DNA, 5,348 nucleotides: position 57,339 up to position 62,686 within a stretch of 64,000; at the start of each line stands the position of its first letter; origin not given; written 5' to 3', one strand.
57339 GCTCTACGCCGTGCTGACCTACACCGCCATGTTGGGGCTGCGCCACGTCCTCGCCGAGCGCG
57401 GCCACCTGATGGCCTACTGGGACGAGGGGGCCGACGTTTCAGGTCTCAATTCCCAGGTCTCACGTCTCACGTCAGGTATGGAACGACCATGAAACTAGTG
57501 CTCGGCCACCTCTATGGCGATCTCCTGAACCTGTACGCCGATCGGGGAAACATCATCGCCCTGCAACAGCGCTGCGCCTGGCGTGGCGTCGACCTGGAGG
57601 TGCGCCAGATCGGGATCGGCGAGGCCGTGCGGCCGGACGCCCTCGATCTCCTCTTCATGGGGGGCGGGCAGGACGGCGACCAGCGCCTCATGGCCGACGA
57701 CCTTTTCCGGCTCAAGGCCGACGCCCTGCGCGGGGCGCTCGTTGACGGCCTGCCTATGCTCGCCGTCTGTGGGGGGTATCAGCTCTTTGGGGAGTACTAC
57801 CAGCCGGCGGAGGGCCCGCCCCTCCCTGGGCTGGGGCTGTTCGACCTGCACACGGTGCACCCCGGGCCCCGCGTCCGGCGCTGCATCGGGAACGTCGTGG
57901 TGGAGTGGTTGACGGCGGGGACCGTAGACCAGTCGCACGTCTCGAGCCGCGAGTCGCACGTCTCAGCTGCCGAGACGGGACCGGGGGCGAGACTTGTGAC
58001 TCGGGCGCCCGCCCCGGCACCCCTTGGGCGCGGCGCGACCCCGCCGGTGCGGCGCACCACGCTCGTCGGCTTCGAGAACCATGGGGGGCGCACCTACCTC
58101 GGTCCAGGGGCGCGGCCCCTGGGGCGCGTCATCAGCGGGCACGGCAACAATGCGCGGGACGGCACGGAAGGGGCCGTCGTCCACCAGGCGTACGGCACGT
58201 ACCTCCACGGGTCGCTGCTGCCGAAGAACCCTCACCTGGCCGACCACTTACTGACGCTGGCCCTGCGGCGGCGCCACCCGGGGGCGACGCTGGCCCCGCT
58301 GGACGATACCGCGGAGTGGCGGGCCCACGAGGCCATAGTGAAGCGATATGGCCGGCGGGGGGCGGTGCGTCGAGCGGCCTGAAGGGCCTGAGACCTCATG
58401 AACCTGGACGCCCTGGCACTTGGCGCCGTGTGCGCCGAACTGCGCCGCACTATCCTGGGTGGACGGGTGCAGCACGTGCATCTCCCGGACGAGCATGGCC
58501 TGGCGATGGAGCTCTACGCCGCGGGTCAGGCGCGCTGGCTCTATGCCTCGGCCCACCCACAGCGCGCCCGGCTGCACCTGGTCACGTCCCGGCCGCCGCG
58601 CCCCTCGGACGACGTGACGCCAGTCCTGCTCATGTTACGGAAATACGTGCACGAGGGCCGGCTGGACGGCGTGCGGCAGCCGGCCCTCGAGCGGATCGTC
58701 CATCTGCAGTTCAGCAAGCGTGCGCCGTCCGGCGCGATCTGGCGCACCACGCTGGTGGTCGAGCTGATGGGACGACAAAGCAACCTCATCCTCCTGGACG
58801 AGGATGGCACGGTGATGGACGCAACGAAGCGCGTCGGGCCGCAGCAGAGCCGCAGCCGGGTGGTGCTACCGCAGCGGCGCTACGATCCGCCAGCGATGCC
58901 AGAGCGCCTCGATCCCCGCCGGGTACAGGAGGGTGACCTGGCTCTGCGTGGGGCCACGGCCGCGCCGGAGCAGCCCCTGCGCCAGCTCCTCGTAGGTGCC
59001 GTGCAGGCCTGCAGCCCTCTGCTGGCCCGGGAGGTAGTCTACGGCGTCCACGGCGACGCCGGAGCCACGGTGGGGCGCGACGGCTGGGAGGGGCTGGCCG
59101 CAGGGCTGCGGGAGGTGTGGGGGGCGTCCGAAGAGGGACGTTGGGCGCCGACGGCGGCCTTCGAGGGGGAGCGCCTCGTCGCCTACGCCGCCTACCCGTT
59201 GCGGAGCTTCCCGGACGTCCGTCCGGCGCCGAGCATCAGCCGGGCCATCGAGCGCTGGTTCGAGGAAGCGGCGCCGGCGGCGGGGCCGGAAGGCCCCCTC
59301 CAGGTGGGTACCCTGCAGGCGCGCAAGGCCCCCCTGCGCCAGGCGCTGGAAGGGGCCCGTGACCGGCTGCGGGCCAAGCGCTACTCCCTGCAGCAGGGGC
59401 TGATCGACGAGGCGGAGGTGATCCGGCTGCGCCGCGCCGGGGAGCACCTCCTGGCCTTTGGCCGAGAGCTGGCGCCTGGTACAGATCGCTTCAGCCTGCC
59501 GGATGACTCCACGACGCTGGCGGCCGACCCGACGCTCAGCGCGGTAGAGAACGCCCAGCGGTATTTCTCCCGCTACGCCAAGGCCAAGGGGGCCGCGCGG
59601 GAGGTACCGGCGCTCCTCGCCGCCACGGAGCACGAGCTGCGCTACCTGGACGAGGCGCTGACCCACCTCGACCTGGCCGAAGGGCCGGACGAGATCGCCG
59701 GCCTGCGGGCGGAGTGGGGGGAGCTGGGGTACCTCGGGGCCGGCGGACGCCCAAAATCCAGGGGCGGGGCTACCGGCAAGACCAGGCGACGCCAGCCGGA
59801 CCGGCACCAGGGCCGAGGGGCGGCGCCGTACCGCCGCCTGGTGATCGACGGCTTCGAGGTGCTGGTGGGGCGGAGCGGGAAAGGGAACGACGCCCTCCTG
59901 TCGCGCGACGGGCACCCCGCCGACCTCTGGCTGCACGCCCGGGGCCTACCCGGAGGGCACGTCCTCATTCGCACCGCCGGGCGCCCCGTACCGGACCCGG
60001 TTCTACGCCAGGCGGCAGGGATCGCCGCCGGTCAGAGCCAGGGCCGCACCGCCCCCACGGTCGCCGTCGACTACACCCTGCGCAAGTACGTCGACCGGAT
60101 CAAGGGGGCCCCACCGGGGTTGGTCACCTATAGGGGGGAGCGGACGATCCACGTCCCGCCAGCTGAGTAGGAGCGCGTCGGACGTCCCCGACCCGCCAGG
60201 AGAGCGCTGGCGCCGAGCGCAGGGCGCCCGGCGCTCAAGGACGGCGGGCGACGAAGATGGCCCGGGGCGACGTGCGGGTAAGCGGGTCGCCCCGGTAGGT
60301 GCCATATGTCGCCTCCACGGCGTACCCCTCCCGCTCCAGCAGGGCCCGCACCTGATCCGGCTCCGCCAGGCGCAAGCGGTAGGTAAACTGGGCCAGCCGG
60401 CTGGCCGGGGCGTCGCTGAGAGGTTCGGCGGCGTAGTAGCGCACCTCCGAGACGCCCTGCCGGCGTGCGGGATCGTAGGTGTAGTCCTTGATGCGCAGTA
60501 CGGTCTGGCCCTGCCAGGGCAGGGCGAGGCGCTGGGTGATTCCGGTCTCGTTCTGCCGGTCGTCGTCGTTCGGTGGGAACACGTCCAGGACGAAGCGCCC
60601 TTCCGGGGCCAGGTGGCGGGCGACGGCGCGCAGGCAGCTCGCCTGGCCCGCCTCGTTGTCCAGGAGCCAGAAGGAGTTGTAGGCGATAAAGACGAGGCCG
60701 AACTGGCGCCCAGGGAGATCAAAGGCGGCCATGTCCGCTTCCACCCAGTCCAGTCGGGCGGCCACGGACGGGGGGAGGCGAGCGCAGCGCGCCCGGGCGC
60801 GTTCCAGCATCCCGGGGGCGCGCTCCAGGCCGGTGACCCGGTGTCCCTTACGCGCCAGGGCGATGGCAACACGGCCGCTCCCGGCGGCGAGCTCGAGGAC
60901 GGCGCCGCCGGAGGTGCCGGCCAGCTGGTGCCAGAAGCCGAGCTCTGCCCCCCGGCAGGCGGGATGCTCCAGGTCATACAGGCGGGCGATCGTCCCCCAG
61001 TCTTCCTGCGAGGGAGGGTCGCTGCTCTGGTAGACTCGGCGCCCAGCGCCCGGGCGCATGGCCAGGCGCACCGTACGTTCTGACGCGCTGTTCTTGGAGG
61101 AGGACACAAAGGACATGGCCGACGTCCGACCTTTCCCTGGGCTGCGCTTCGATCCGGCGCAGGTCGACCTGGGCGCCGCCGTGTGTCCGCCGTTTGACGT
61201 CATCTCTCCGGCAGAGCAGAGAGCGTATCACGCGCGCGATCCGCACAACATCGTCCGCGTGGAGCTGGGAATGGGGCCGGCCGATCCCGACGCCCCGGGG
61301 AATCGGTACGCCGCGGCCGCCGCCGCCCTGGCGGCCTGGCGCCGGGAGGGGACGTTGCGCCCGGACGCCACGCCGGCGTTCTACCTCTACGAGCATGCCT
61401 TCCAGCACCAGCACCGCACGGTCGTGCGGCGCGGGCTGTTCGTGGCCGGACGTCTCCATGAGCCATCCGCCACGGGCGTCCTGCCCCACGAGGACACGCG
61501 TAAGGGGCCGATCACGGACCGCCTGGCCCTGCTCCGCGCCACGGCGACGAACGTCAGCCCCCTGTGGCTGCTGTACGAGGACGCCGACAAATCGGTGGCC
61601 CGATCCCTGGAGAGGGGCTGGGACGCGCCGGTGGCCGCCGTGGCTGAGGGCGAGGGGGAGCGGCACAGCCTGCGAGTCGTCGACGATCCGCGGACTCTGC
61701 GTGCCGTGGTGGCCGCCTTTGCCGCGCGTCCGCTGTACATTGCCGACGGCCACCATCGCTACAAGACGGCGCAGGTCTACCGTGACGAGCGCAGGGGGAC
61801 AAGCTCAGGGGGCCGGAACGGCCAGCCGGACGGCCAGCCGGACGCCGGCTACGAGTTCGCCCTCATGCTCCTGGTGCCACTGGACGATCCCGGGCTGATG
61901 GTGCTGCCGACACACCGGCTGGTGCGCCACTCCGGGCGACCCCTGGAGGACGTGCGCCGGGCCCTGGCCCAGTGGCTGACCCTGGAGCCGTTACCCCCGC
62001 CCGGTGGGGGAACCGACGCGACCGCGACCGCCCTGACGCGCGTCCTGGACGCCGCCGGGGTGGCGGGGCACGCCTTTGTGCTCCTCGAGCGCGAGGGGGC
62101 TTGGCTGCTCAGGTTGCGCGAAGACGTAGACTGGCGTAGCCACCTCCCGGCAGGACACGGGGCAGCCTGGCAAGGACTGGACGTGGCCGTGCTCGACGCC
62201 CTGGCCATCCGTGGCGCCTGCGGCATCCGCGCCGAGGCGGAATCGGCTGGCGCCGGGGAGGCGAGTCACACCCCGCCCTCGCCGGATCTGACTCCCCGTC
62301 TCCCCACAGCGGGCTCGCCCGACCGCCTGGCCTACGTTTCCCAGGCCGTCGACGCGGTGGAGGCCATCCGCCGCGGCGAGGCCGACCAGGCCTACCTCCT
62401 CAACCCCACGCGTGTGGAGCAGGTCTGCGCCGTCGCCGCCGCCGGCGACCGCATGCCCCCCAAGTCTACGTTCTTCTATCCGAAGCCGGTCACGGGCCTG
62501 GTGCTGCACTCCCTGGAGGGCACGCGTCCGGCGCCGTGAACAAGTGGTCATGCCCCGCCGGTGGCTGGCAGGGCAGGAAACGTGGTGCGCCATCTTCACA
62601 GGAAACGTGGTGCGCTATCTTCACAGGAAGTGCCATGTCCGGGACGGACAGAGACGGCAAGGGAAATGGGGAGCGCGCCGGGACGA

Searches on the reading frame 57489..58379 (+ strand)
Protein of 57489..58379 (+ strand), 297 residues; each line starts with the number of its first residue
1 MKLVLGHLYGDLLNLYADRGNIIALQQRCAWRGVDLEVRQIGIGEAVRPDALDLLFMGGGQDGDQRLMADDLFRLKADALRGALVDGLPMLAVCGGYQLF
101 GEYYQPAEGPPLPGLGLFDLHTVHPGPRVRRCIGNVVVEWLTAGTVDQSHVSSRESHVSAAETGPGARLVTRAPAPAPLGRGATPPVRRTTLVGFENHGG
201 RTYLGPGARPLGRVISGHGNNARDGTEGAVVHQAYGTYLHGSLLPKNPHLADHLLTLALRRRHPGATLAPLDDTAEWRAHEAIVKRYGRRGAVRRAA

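Call 8: search_protein_families(library=pfam, proteins=[window:57489-58379:+], max_evalue=0.01)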
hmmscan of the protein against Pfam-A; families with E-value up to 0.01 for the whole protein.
window:57489-58379:+ (297 aa): 1 family
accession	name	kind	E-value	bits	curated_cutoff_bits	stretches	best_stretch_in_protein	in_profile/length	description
PF07685.20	GATase_3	-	4.2e-31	108.5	27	2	6-170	3-158/196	CobB/CobQ-like glutamine amidotransferase domain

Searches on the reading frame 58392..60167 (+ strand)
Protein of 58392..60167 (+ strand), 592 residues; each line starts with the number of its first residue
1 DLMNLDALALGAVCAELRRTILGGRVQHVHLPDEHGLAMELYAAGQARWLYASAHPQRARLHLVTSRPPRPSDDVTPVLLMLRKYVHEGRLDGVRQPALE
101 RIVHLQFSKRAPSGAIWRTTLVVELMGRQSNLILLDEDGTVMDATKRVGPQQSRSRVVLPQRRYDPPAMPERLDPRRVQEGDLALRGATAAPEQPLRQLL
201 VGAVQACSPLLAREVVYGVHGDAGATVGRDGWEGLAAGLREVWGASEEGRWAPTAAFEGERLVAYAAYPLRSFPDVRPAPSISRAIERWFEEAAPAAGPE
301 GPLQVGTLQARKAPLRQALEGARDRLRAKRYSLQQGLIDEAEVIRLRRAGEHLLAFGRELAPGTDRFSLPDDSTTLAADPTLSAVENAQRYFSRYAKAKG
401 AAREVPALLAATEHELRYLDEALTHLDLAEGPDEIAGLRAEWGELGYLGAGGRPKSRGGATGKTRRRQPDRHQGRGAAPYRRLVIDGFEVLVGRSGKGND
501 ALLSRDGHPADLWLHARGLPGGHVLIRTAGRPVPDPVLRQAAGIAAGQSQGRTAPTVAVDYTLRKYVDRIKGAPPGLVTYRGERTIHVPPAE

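Call 57: search_protein_families(library=pfam, proteins=[window:58392-60167:+], max_evalue=0.001)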
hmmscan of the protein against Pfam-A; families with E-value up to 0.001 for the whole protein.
window:58392-60167:+ (592 aa): 2 families
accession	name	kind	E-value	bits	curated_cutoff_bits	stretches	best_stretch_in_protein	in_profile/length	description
PF05833.16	NFACT_N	-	1.5e-81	274.9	31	1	6-449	1-444/456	NFACT N-terminal and middle domains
PF05670.18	NFACT-R_1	-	5.5e-06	27.3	29.8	1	486-568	9-94/112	NFACT protein RNA binding domain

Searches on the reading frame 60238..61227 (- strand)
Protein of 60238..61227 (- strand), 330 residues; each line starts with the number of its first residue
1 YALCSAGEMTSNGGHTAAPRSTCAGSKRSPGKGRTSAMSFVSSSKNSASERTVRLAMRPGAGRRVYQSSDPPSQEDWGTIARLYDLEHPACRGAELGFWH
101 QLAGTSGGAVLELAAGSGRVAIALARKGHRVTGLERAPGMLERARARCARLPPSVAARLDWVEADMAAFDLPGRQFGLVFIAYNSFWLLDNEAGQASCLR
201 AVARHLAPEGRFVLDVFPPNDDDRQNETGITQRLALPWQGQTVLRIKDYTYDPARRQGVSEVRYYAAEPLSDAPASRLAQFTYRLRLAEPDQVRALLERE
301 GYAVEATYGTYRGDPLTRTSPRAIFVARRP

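Call 57: search_protein_families(library=pfam, proteins=[window:60238-61227:-], max_evalue=0.001)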
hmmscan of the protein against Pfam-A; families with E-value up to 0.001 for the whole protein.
window:60238-61227:- (330 aa): 6 families
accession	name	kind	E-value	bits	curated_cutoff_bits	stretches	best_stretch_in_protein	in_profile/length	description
PF13649.12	Methyltransf_25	-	2.3e-16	60.7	27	1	110-210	1-97/97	Methyltransferase domain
PF08241.18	Methyltransf_11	-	7.3e-13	49.4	21.2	1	111-214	1-95/95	Methyltransferase domain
PF08242.18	Methyltransf_12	-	8.7e-11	42.9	30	1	111-212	1-98/98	Methyltransferase domain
PF13847.12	Methyltransf_31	-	2.1e-08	34.4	27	1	106-215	3-110/145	Methyltransferase domain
PF13489.12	Methyltransf_23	-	0.00011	22.5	27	1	105-224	21-124/164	Methyltransferase domain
PF05401.17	NodS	-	0.00095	19.5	24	0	104-214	41-144/201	Nodulation protein S (NodS)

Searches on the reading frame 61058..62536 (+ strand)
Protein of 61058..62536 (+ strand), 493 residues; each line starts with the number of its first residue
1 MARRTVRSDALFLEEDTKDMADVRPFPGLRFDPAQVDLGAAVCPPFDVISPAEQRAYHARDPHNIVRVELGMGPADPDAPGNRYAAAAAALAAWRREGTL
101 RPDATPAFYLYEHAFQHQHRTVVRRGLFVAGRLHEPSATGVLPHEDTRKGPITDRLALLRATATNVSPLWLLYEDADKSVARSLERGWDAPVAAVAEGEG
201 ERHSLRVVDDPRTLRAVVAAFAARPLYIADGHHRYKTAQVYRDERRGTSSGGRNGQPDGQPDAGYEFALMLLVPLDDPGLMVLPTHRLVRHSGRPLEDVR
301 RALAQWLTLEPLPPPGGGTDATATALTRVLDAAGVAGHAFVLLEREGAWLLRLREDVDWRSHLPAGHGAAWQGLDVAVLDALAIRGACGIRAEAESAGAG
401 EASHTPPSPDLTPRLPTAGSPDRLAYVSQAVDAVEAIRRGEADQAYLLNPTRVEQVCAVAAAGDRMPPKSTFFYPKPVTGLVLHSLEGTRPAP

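Call 57: search_protein_families(library=pfam, proteins=[window:61058-62536:+], max_evalue=0.001)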
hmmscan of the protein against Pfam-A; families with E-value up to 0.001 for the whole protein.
window:61058-62536:+ (493 aa): 1 family
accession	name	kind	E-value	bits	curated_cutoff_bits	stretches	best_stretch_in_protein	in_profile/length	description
PF06245.16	DUF1015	-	7.3e-76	255.6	25.8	1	23-376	1-324/325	Protein of unknown function (DUF1015)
